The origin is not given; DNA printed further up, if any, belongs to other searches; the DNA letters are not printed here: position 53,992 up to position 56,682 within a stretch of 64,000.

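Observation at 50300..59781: Uncharacterised multihaem cytochrome cluster with an NHL propeller, an Hpt protein and no recognisable membrane or porin partner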

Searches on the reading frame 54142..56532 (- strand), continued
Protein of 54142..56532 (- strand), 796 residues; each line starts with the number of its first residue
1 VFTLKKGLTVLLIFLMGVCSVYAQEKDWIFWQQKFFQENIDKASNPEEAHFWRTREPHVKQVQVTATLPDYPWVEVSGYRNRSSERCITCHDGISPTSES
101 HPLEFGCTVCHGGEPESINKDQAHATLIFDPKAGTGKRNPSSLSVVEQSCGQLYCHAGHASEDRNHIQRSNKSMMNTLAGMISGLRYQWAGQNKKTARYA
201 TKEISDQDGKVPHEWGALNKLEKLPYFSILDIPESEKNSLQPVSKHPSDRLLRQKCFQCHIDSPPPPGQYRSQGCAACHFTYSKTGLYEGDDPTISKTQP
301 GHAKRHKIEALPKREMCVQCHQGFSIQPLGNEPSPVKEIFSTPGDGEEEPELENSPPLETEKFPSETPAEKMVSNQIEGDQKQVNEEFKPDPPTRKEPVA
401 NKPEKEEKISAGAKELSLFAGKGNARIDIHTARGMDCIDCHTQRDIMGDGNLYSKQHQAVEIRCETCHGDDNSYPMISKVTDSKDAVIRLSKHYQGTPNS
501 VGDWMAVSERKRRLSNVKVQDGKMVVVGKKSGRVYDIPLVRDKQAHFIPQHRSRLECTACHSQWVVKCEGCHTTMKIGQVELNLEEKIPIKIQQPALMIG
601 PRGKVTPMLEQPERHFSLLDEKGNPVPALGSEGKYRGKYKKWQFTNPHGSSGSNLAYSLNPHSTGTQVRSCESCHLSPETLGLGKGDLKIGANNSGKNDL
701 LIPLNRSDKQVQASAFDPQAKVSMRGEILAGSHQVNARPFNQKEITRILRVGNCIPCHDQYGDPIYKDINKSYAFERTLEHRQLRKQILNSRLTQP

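Call 42: search_protein_families(library=pfam, proteins=[L051:5526-6275:+, L051:6300-7037:+, L051:7049-9208:+, L051:15660-16292:+, L051:16481-16879:+, L051:17187-18332:+, L051:18808-19485:+, L051:19482-20507:+, L051:20512-21372:+, L051:700-2697:+], max_evalue=0.001)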
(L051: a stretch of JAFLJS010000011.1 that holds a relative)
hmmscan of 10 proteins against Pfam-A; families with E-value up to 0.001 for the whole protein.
L051:5526-6275:+ (249 aa): 4 families
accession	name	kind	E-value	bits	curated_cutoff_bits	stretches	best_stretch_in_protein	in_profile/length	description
PF00033.24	Cytochrome_B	-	1.2e-43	149.6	27.2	1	50-242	8-188/189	Cytochrome b/b6/petB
PF13631.11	Cytochrom_B_N_2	-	1.8e-32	113.1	27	1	113-244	1-121/169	Cytochrome b(N-terminal)/b6/petB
PF14358.11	DUF4405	-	6.7e-07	30.2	26.7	1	61-123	5-62/66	Domain of unknown function (DUF4405)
PF01292.26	Ni_hydr_CYTB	-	0.00024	21.4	30.1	1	40-130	88-166/179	Prokaryotic cytochrome b561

L051:6300-7037:+ (245 aa): 1 family
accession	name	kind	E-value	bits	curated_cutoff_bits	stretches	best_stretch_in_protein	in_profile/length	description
PF00032.22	Cytochrom_B_C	-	0.0008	20.1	20.7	1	60-134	4-77/102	Cytochrome b(C-terminal)/b6/petD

L051:7049-9208:+ (719 aa): 7 families
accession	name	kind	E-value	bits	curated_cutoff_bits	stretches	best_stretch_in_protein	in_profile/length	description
PF00034.26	Cytochrom_C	-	1.6e-48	164.4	21.3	4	300-378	1-90/90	Cytochrome c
PF13442.11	Cytochrome_CBB3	-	5.8e-26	91.1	27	2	201-277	3-68/68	Cytochrome C oxidase, cbb3-type, subunit III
PF02433.20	FixO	-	4.1e-21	75.9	29.6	2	326-381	103-158/219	Cytochrome C oxidase, mono-heme subunit/FixO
PF22113.1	Mtrc-MtrF_II-IV_dom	-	7.3e-09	35.8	30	1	94-188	76-170/176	Outer membrane cytochrome MtrC/MtrF-like, domains II/IV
PF14522.11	Cytochrome_C7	-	4.9e-07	29.9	24.8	0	95-183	8-66/67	Cytochrome c7 and related cytochrome c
PF14537.11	Cytochrom_c3_2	-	2.9e-06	28.1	25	0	97-147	24-66/79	Cytochrome c3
PF02085.21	Cytochrom_CIII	-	0.00012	22.8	22.9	0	162-223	37-88/101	Class III cytochrome C family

L051:15660-16292:+ (210 aa): 6 families
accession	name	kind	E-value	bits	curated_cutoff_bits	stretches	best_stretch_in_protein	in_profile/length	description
PF13435.11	Cytochrome_C554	-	2.2e-25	89.8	20.8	1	49-132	1-84/84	Cytochrome c554 and c-prime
PF14522.11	Cytochrome_C7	-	1.4e-08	34.9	24.8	2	123-176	12-54/67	Cytochrome c7 and related cytochrome c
PF14537.11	Cytochrom_c3_2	-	6.1e-06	27.1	25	1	95-175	5-69/79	Cytochrome c3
PF22113.1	Mtrc-MtrF_II-IV_dom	-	7.4e-06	26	30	1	43-173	24-166/176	Outer membrane cytochrome MtrC/MtrF-like, domains II/IV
PF02085.21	Cytochrom_CIII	-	0.00029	21.6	22.9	0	79-177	13-89/101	Class III cytochrome C family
PF09699.15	Paired_CXXCH_1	-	0.00031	20.8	20.6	0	161-173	27-39/41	Doubled CXXCH motif (Paired_CXXCH_1)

L051:16481-16879:+ (132 aa): 1 family
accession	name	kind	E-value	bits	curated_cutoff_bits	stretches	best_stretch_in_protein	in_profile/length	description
PF00127.26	Copper-bind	-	4.7e-09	37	21.2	1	27-113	5-99/99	Copper binding proteins, plastocyanin/azurin family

L051:17187-18332:+ (381 aa): 2 families
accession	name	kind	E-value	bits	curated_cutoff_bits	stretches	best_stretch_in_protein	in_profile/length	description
PF02687.27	FtsX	-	9.9e-10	39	25.5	1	248-375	2-119/120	FtsX-like permease C-terminal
PF12704.14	MacB_PCD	-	6.5e-05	23.7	27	1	37-211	16-205/207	MacB-like periplasmic core domain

L051:18808-19485:+ (225 aa): 5 families
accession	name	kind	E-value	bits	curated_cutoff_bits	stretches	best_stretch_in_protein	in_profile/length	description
PF00005.33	ABC_tran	-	9.6e-36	123.8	25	1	26-175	1-137/137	ABC transporter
PF13304.12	AAA_21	-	2.4e-07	31.6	27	0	144-207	235-301/304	AAA domain, putative AbiEii toxin, Type IV TA system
PF02463.25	SMC_N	-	4.6e-07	29.9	40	1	121-219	135-212/220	RecF/RecN/SMC N terminal domain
PF13555.12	AAA_29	-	2.9e-05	24.1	27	1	28-56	14-43/61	P-loop containing region of AAA domain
PF13238.12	AAA_18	-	4.3e-05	24.4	29.4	0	40-59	2-21/128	AAA domain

L051:19482-20507:+ (341 aa): 0 families

L051:20512-21372:+ (286 aa): 4 families
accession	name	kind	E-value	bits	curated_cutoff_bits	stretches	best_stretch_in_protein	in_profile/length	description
PF00578.27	AhpC-TSA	-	1.6e-23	83.4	26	1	155-266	5-122/124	AhpC/TSA family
PF08534.16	Redoxin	-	9.3e-12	45.4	26.6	1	156-272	7-135/148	Redoxin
PF13905.12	Thioredoxin_8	-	5.5e-07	30.3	27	1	175-265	1-94/94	Thioredoxin-like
PF00255.25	GSHPx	-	0.00012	22.1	27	1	157-215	3-60/108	Glutathione peroxidase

L051:700-2697:+ (665 aa): 2 families
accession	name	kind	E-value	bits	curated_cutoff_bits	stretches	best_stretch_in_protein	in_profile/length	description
PF03600.22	CitMHS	-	3.1e-55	188.1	31.9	1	82-607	3-335/336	Citrate transporter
PF02080.26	TrkA_C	-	5.3e-11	42.7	27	1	294-351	2-59/71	TrkA-C domain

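Call 43: search_protein_families(library=pfam, proteins=[L049:14422-14883:+, L049:14880-15524:+, L049:8811-9443:+, L066:7126-9546:+, L066:9551-9877:+, L066:14882-15430:+, L036:7224-9377:+, L018:6034-8436:+, L019:9099-9464:+, L019:7681-9051:+], max_evalue=0.001)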
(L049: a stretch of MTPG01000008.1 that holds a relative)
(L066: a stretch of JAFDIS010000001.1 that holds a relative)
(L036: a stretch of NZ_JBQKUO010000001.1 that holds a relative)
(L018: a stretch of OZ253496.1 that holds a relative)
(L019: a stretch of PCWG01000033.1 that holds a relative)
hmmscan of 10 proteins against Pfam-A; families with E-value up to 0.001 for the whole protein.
L049:14422-14883:+ (153 aa): 1 family
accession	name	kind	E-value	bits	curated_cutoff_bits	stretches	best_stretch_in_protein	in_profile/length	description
PF00355.32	Rieske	-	3e-13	49.9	20.3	1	64-125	22-85/88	Rieske [2Fe-2S] domain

L049:14880-15524:+ (214 aa): 4 families
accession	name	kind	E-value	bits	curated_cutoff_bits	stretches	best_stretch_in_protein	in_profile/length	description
PF00033.24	Cytochrome_B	-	2e-42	145.6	27.2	1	27-207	9-188/189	Cytochrome b/b6/petB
PF13631.11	Cytochrom_B_N_2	-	5.4e-32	111.5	27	1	90-209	2-121/169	Cytochrome b(N-terminal)/b6/petB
PF14358.11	DUF4405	-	6e-05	23.9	26.7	1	37-100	5-63/66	Domain of unknown function (DUF4405)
PF01292.26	Ni_hydr_CYTB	-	0.00038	20.7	30.1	1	11-106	83-166/179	Prokaryotic cytochrome b561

L049:8811-9443:+ (210 aa): 1 family
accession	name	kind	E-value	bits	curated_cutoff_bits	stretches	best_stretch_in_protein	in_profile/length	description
PF12654.12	DUF3786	-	2.4e-49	167.7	27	1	30-197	6-174/176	Domain of unknown function (DUF3786)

L066:7126-9546:+ (806 aa): 6 families
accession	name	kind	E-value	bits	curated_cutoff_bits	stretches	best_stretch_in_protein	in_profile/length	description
PF17759.6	tRNA_synthFbeta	-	8.9e-67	225.1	22.4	1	477-694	1-214/214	Phenylalanyl tRNA synthetase beta chain CLM domain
PF03483.22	B3_4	-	8.4e-66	221.3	29.3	1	216-388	2-174/174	B3/4 domain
PF03147.19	FDX-ACB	-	8.1e-25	87.5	31.1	1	712-804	2-94/94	Ferredoxin-fold anticodon binding domain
PF03484.21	B5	-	1.3e-23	83.4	28.6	1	409-474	2-67/67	tRNA synthetase B5 domain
PF01588.26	tRNA_bind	-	1.2e-15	57.8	27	1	48-145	2-94/96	Putative tRNA binding domain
PF01409.25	tRNA-synt_2d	-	0.00012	22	19.8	1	497-697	22-222/246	tRNA synthetases class II core domain (F)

L066:9551-9877:+ (108 aa): 2 families
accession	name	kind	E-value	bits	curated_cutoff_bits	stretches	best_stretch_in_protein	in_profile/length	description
PF13411.12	MerR_1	-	5.1e-19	68.6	21.6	1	11-80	1-68/69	MerR HTH family regulatory protein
PF00376.29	MerR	-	5.5e-09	36.1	28.2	1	12-49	1-38/38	MerR family regulatory protein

L066:14882-15430:+ (182 aa): 1 family
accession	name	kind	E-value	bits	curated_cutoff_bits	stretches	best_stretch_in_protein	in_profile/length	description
PF04246.17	RseC_MucC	-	1.5e-29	103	24.4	1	42-168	1-130/130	Positive regulator of sigma(E), RseC/MucC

L036:7224-9377:+ (717 aa): 2 families
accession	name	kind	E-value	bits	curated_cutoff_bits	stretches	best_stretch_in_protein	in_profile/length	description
PF02922.24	CBM_48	-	1.3e-13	51.5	22.4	1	31-115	5-83/83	Carbohydrate-binding module 48 (Isoamylase N-terminal domain)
PF00128.31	Alpha-amylase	-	6.2e-13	49.2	22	1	202-295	16-93/446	Alpha amylase, catalytic domain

L018:6034-8436:+ (800 aa): 4 families
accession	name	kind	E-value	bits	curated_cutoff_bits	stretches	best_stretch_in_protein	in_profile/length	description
PF02463.25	SMC_N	-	1.3e-14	54.6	40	1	4-621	2-205/220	RecF/RecN/SMC N terminal domain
PF13304.12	AAA_21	-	5.7e-06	27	27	0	30-53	2-25/304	AAA domain, putative AbiEii toxin, Type IV TA system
PF11398.14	DUF2813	-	0.0004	20.3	21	1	4-54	3-49/372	Protein of unknown function (DUF2813)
PF13555.12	AAA_29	-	0.0009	19.4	27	0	29-51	24-46/61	P-loop containing region of AAA domain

L019:9099-9464:+ (121 aa): 1 family
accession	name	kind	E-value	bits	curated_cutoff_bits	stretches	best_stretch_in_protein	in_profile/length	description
PF09098.15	Dehyd-heme_bind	-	2.4e-07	31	25.2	1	40-113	4-82/167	Quinohemoprotein amine dehydrogenase A, alpha subunit, haem binding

L019:7681-9051:+ (456 aa): 2 families
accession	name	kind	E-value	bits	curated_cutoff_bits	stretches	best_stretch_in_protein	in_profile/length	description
PF00174.25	Oxidored_molyb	-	2.1e-48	164.6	24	1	145-309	8-167/169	Oxidoreductase molybdopterin binding domain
PF03404.22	Mo-co_dimer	-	2.4e-17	63.7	22.7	1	336-455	2-137/138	Mo-co oxidoreductase dimerisation domain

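Call 56: search_protein_families(library=ncbifam, proteins=[L049:9797-11980:+, L049:11967-14012:+, L066:9905-11722:+, L066:11710-13512:+, L051:9971-12217:+, L051:12226-14931:+, L051:7049-9208:+, L072:3756-5552:+, L072:5540-7261:+], max_evalue=0.00001)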
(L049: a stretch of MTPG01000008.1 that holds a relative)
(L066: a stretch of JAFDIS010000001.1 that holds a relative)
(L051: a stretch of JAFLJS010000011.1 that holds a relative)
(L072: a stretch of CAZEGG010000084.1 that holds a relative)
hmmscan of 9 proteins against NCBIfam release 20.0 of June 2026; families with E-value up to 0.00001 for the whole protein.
L049:9797-11980:+ (727 aa): 3 families
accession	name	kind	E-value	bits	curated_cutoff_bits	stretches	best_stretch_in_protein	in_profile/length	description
NF040943.1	cytoc3_ExtM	equivalog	1.4e-121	406.7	800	2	229-692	133-585/599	selenite/tellurite reduction operon c-type cytochrome ExtM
NF040967.1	cytc_ExtN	equivalog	1.3e-21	76.9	200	2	474-604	216-341/415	selenite/tellurite reduction operon c-type cytochrome ExtN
NF040968.1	FeS_ExtO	equivalog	2e-21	76.3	200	2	474-604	216-340/416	selenite/tellurite reduction operon b-type cytochrome iron-sulfur cluster-binding subunit ExtO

L049:11967-14012:+ (681 aa): 4 families
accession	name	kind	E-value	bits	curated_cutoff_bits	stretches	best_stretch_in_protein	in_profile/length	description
NF040943.1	cytoc3_ExtM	equivalog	1.3e-83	281.4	800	2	16-426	6-403/599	selenite/tellurite reduction operon c-type cytochrome ExtM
NF040968.1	FeS_ExtO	equivalog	3.2e-30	105.3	200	2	221-318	126-208/416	selenite/tellurite reduction operon b-type cytochrome iron-sulfur cluster-binding subunit ExtO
NF040967.1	cytc_ExtN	equivalog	7.4e-30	104.1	200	2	221-318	126-208/415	selenite/tellurite reduction operon c-type cytochrome ExtN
NF040971.1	cytc_ExtS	equivalog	2.1e-06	27.2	100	1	12-74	6-65/262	selenite/tellurite reduction operon c-type cytochrome lipoprotein ExtS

L066:9905-11722:+ (605 aa): 3 families
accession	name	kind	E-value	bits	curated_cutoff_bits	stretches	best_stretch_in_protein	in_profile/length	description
NF040943.1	cytoc3_ExtM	equivalog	1.2e-91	307.9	800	1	31-586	18-585/599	selenite/tellurite reduction operon c-type cytochrome ExtM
NF040967.1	cytc_ExtN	equivalog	5.6e-16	58.4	200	1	377-502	213-343/415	selenite/tellurite reduction operon c-type cytochrome ExtN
NF040968.1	FeS_ExtO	equivalog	6.4e-16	58.2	200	1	377-502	213-342/416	selenite/tellurite reduction operon b-type cytochrome iron-sulfur cluster-binding subunit ExtO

L066:11710-13512:+ (600 aa): 3 families
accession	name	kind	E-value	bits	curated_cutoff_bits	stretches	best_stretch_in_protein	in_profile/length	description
NF040943.1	cytoc3_ExtM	equivalog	2.1e-54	184.8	800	1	40-331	14-303/599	selenite/tellurite reduction operon c-type cytochrome ExtM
NF040967.1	cytc_ExtN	equivalog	1.5e-15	57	200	1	235-310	130-197/415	selenite/tellurite reduction operon c-type cytochrome ExtN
NF040968.1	FeS_ExtO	equivalog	4e-15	55.5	200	1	235-310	130-197/416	selenite/tellurite reduction operon b-type cytochrome iron-sulfur cluster-binding subunit ExtO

L051:9971-12217:+ (748 aa): 3 families
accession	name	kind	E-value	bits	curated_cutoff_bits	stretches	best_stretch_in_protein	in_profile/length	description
NF040943.1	cytoc3_ExtM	equivalog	9.9e-105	351.1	800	2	240-722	122-586/599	selenite/tellurite reduction operon c-type cytochrome ExtM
NF040967.1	cytc_ExtN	equivalog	5.8e-15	55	200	1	500-633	216-343/415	selenite/tellurite reduction operon c-type cytochrome ExtN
NF040968.1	FeS_ExtO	equivalog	9e-15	54.4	200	1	500-633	216-342/416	selenite/tellurite reduction operon b-type cytochrome iron-sulfur cluster-binding subunit ExtO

L051:12226-14931:+ (901 aa): 3 families
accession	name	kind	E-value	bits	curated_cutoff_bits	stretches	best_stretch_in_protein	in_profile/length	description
NF040943.1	cytoc3_ExtM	equivalog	5.3e-72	243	800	2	110-283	15-191/599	selenite/tellurite reduction operon c-type cytochrome ExtM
NF040968.1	FeS_ExtO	equivalog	5e-21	75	200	2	239-421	40-213/416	selenite/tellurite reduction operon b-type cytochrome iron-sulfur cluster-binding subunit ExtO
NF040967.1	cytc_ExtN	equivalog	5.6e-21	74.9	200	2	239-421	40-213/415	selenite/tellurite reduction operon c-type cytochrome ExtN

L051:7049-9208:+ (719 aa): 12 families
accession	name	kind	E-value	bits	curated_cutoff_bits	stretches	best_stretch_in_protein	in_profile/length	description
TIGR04485.1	thiosulf_SoxX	equivalog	5.4e-38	129.6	61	2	211-280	3-78/78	sulfur oxidation c-type cytochrome SoxX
NF040971.1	cytc_ExtS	equivalog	1.1e-23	83.8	100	1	291-484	69-260/262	selenite/tellurite reduction operon c-type cytochrome lipoprotein ExtS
TIGR02603.1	CxxCH_TIGR02603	domain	1.6e-20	73.5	68.15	0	513-560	6-52/134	putative heme-binding domain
NF045773.1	cytochro_C550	exception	2.3e-20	72.7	125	0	298-375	46-117/118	cytochrome c550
NF011055.0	PRK14487.1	subfamily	4.6e-20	72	218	0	326-381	109-164/212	cbb3-type cytochrome c oxidase subunit II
TIGR00781.1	ccoO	equivalog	4.4e-19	69.1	200.65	0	325-383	102-160/232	cytochrome-c oxidase, cbb3-type subunit II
NF045774.1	cytochro_C551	exception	7.1e-17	61.4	118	0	296-377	34-109/110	cytochrome c551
NF050122.1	bc1_QcrC_actin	exception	2.4e-15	56.5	200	0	198-381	38-215/253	cytochrome bc1 complex diheme cytochrome c subunit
TIGR00782.1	ccoP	equivalog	1.3e-14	54.2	179.95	0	258-322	168-224/285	cytochrome-c oxidase, cbb3-type subunit III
TIGR04494.1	c550_PedF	equivalog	1.4e-13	50.9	122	0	202-280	52-130/133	cytochrome c-550 PedF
NF011054.0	PRK14486.1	equivalog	2.8e-12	46.7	447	0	326-369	104-147/294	putative bifunctional cbb3-type cytochrome c oxidase subunit II/cytochrome c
NF011053.0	PRK14485.1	subfamily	7.4e-11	41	1080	0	325-370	591-636/716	putative bifunctional cbb3-type cytochrome c oxidase subunit I/II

L072:3756-5552:+ (598 aa): 3 families
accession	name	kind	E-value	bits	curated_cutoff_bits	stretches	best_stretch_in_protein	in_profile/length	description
NF040943.1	cytoc3_ExtM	equivalog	2.2e-87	293.8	800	1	33-580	20-586/599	selenite/tellurite reduction operon c-type cytochrome ExtM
NF040968.1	FeS_ExtO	equivalog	3.5e-12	45.8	200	1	373-496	216-343/416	selenite/tellurite reduction operon b-type cytochrome iron-sulfur cluster-binding subunit ExtO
NF040967.1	cytc_ExtN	equivalog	4.1e-12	45.7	200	1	373-496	216-344/415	selenite/tellurite reduction operon c-type cytochrome ExtN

L072:5540-7261:+ (573 aa): 4 families
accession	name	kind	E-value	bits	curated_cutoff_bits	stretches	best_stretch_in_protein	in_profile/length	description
NF040943.1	cytoc3_ExtM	equivalog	3.7e-61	207.2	800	2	27-324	11-305/599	selenite/tellurite reduction operon c-type cytochrome ExtM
NF040968.1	FeS_ExtO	equivalog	1.3e-17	63.7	200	1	222-302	126-198/416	selenite/tellurite reduction operon b-type cytochrome iron-sulfur cluster-binding subunit ExtO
NF040967.1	cytc_ExtN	equivalog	2.1e-17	63.1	200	1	222-302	126-198/415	selenite/tellurite reduction operon c-type cytochrome ExtN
NF008339.0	PRK11125.1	equivalog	5.6e-06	25.3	595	0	272-319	274-326/487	ammonia-forming cytochrome c nitrite reductase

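Call 60: predict_structure(alignment_id=A4)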
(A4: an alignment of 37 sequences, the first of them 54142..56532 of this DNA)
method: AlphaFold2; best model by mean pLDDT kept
length: 796 residues; sequences in the alignment: 37
mean_pLDDT: 31.7   pTM: 0.18
mean pLDDT of the five models: 31.7, 30.2, 30.2, 29.2, 28.2
residues with pLDDT >= 90: 0; 70-90: 19; 50-70: 19; < 50: 758
segments of 3 or more residues with pLDDT < 50: 14-27, 57-796
pLDDT, mean of each block of 10 residues (from residue 1): 51 45 45 72 74 60 24 25 26 30 30 29 26 26 26 25 33 28 27 27 29 33 31 33 29 33 32 29 34 34 28 29 28 27 27 28 29 26 25 30 25 24 23 24 25 24 25 27 30 37 33 37 41 37 26 24 23 30 31 26 27 30 33 29 25 26 29 31 37 38 35 28 31 32 32 29 37 41 41 32
secondary structure, 60 per line:
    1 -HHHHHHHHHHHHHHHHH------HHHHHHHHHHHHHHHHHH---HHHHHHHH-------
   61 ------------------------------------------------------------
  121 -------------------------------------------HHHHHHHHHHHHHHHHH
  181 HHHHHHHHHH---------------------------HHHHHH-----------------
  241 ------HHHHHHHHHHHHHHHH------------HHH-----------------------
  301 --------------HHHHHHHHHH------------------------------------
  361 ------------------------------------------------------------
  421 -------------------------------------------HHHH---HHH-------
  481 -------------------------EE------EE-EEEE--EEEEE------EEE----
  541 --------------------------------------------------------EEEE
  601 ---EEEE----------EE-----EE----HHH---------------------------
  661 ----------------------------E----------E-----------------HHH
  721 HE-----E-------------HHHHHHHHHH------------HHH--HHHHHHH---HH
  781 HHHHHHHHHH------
elements in order (helices of 4 or more, strands of 3 or more residues): H2-18 H25-42 H46-53 H164-190 H218-223 H247-262 H315-324 H464-467 E517-520 E523-527 E534-536 E597-600 E604-607 H718-721 H742-751 H769-775 H779-790
